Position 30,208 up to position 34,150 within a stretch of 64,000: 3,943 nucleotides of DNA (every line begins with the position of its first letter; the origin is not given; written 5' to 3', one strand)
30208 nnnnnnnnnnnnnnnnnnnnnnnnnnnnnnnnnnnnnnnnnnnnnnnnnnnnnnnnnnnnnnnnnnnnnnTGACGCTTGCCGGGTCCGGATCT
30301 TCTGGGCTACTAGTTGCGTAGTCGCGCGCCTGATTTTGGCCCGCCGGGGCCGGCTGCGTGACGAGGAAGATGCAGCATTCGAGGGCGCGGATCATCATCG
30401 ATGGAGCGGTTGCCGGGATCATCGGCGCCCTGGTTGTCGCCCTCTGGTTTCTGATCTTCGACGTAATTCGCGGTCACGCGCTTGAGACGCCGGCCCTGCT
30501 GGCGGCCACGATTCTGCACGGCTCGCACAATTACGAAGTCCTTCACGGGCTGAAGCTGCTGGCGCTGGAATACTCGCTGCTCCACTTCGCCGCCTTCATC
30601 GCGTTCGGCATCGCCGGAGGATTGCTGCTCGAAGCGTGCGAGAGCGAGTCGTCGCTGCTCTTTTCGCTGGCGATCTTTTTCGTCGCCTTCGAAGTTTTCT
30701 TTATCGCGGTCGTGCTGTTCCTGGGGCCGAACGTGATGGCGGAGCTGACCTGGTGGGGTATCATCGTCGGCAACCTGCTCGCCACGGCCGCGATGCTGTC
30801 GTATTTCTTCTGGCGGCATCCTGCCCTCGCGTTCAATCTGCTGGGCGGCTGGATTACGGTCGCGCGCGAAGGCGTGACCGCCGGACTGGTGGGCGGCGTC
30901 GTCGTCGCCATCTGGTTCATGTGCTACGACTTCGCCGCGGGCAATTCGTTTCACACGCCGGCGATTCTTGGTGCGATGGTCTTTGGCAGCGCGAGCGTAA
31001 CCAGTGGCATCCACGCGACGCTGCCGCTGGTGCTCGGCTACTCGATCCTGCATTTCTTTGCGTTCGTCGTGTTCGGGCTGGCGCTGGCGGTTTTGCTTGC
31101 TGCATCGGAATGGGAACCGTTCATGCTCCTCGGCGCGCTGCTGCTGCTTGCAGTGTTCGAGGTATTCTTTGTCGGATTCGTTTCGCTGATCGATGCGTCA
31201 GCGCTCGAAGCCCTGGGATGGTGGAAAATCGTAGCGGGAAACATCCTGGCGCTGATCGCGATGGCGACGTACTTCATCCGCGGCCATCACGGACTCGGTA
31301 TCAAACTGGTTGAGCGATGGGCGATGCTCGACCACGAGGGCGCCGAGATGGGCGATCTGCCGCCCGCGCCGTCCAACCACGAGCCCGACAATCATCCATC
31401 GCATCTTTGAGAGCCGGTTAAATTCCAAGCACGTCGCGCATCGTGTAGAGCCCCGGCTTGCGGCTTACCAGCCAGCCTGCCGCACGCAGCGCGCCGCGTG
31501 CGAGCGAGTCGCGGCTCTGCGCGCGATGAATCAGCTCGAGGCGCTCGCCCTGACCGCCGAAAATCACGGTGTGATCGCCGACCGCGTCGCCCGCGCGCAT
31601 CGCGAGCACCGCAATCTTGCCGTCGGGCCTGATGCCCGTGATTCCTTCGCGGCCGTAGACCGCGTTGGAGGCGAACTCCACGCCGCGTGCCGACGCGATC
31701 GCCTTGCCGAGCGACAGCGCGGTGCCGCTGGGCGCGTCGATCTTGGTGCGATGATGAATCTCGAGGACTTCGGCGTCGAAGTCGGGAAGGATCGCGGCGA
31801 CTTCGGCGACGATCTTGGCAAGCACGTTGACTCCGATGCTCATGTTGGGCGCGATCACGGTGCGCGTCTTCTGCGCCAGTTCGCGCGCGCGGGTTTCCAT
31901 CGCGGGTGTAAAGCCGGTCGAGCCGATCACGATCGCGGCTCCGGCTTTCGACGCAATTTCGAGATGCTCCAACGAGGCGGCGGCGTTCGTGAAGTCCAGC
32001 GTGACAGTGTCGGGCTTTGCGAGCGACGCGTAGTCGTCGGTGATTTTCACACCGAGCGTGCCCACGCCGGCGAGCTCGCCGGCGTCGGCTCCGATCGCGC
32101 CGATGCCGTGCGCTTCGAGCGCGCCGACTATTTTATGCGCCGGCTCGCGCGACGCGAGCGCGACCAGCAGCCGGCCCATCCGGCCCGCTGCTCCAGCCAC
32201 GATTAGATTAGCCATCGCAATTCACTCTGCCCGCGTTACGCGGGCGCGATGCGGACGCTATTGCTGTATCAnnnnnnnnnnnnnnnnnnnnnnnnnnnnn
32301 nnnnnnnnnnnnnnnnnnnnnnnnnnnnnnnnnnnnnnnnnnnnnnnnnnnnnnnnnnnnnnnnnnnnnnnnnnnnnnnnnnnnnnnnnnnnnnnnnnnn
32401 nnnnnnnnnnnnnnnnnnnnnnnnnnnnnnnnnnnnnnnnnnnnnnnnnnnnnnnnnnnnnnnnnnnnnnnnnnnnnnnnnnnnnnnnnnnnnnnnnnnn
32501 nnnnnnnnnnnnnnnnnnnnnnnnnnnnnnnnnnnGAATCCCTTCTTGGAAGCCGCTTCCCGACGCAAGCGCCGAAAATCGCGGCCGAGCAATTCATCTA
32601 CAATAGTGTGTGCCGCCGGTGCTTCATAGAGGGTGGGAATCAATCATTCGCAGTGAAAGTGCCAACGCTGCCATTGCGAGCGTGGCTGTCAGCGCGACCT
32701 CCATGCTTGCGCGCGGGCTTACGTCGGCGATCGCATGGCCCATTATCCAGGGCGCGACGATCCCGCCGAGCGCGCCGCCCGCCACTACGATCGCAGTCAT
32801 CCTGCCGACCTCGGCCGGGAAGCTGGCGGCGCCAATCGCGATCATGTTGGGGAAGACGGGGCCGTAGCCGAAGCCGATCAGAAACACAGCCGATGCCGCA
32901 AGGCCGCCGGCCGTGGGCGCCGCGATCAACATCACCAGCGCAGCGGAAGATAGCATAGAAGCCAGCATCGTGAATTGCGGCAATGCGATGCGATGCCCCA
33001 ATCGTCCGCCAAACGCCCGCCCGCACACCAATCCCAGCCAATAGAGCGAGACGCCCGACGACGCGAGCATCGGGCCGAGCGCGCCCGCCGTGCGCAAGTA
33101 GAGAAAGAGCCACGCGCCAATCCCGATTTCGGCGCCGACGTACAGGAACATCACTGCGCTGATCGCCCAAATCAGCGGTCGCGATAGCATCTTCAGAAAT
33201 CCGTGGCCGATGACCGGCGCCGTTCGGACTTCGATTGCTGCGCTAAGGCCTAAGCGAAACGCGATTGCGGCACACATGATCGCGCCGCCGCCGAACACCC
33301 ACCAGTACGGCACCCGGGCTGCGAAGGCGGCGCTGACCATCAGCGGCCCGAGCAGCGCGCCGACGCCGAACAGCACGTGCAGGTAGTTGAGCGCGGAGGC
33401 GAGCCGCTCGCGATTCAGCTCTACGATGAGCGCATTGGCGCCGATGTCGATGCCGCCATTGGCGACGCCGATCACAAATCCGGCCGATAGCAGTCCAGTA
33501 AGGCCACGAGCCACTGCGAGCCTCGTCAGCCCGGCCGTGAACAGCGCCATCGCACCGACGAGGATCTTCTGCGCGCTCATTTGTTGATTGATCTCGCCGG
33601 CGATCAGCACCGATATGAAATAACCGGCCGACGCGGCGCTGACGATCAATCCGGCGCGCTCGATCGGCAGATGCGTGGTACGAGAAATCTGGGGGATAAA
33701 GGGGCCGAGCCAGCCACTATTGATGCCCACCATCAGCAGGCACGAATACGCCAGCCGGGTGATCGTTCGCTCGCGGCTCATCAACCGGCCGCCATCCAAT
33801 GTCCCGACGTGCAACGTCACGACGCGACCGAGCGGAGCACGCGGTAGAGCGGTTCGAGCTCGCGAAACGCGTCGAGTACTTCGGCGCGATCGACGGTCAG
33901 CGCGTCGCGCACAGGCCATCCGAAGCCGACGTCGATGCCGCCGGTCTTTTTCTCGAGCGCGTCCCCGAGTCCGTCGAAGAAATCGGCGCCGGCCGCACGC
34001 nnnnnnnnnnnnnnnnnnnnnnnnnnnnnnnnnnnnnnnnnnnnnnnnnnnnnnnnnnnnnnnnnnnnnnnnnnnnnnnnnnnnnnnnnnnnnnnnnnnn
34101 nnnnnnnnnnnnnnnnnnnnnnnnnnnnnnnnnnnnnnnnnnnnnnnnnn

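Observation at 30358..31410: Internally duplicated polytopic membrane protein of unknown function appended to the oxidase operon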

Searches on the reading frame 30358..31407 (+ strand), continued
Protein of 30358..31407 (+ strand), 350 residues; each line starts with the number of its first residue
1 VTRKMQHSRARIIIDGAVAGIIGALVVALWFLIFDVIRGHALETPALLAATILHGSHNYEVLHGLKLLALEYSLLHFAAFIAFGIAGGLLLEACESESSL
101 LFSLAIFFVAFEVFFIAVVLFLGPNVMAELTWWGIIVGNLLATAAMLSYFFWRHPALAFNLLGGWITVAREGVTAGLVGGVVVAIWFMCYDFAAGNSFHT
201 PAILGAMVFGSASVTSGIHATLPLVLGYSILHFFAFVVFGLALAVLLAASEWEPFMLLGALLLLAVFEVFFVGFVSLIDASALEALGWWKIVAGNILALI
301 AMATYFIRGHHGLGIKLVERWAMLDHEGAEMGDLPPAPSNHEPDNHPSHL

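Call 76: find_encoding_contigs(protein=P0389, flank=10000, max_places=1)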
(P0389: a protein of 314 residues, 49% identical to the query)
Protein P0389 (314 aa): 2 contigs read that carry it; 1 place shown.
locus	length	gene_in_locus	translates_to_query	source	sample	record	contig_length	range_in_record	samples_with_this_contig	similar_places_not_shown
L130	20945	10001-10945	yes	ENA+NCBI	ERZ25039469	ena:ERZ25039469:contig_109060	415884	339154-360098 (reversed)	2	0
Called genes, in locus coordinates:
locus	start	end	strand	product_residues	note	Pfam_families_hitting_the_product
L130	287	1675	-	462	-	PF01554:MatE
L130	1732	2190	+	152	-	PF01638:HxlR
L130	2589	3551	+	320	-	-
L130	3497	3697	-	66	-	PF04134:DCC1-like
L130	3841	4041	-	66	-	-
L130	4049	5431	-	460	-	PF00202:Aminotran_3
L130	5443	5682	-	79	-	PF06094:GGACT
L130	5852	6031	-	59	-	PF13192:Thioredoxin_3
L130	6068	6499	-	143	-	PF23357:DUF7088 (faint)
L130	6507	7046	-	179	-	PF02775:TPP_enzyme_C (faint)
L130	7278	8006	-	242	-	PF02776:TPP_enzyme_N, PF00205:TPP_enzyme_M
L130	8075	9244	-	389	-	PF00155:Aminotran_1_2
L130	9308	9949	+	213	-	PF03781:FGE-sulfatase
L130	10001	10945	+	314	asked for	-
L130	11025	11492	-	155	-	-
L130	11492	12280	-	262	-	PF00378:ECH_1, PF16113:ECH_2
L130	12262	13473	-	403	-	PF00512:HisKA, PF02518:HATPase_c, PF00072:Response_reg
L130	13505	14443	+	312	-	-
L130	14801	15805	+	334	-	-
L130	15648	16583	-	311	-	PF01590:GAF, PF13185:GAF_2, PF13492:GAF_3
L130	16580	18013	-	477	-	PF00224:PK, PF02887:PK_C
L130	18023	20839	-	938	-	PF00005:ABC_tran (faint), PF02463:SMC_N (faint), PF03193:RsgA_GTPase (faint), PF13191:AAA_16 (faint), PF13304:AAA_21 (faint), PF13476:AAA_23 (faint), PF17760:UvrA_inter, PF17755:UvrA_DNA-bind, +3 more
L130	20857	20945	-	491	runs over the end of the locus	-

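Call 81: search_protein_families(library=ncbifam, proteins=[L129:10001-10972:+], max_evalue=0.001)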
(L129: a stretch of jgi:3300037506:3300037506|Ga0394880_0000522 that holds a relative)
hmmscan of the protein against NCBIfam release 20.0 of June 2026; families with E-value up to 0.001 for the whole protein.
L129:10001-10972:+ (324 aa): 0 families

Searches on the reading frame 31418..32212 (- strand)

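Call 15: search_protein_families(library=pfam, proteins=[window:31418-32212:-], max_evalue=0.001)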
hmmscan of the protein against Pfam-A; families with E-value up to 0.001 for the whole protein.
window:31418-32212:- (264 aa): 2 families
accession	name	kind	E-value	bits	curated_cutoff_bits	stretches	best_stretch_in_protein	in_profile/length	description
PF05173.19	DapB_C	-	1.7e-41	141.5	27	1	127-262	1-121/121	Dihydrodipicolinate reductase, C-terminus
PF01113.26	DapB_N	-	3.1e-31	108.5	25.6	1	2-124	2-124/124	Dihydrodipicolinate reductase, N-terminus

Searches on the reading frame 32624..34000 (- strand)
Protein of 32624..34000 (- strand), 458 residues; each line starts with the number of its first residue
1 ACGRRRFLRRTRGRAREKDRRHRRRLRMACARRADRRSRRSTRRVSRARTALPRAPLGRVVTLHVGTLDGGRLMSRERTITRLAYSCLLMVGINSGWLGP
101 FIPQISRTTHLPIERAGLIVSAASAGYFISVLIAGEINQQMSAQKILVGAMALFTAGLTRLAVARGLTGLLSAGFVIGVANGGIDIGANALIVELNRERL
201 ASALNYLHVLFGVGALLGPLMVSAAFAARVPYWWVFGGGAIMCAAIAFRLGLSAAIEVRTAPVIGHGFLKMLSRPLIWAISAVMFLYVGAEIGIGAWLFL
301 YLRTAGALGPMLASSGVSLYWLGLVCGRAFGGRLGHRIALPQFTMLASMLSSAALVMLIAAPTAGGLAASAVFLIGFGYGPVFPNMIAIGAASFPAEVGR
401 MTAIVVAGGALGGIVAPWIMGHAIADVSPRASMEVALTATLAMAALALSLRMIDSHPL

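Call 15: search_protein_families(library=pfam, proteins=[window:32624-34000:-], max_evalue=0.001)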
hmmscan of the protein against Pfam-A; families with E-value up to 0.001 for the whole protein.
window:32624-34000:- (458 aa): 1 family
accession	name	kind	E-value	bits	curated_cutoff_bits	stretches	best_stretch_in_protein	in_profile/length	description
PF07690.21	MFS_1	-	2.5e-32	112.6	33.4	2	86-417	3-347/347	Major Facilitator Superfamily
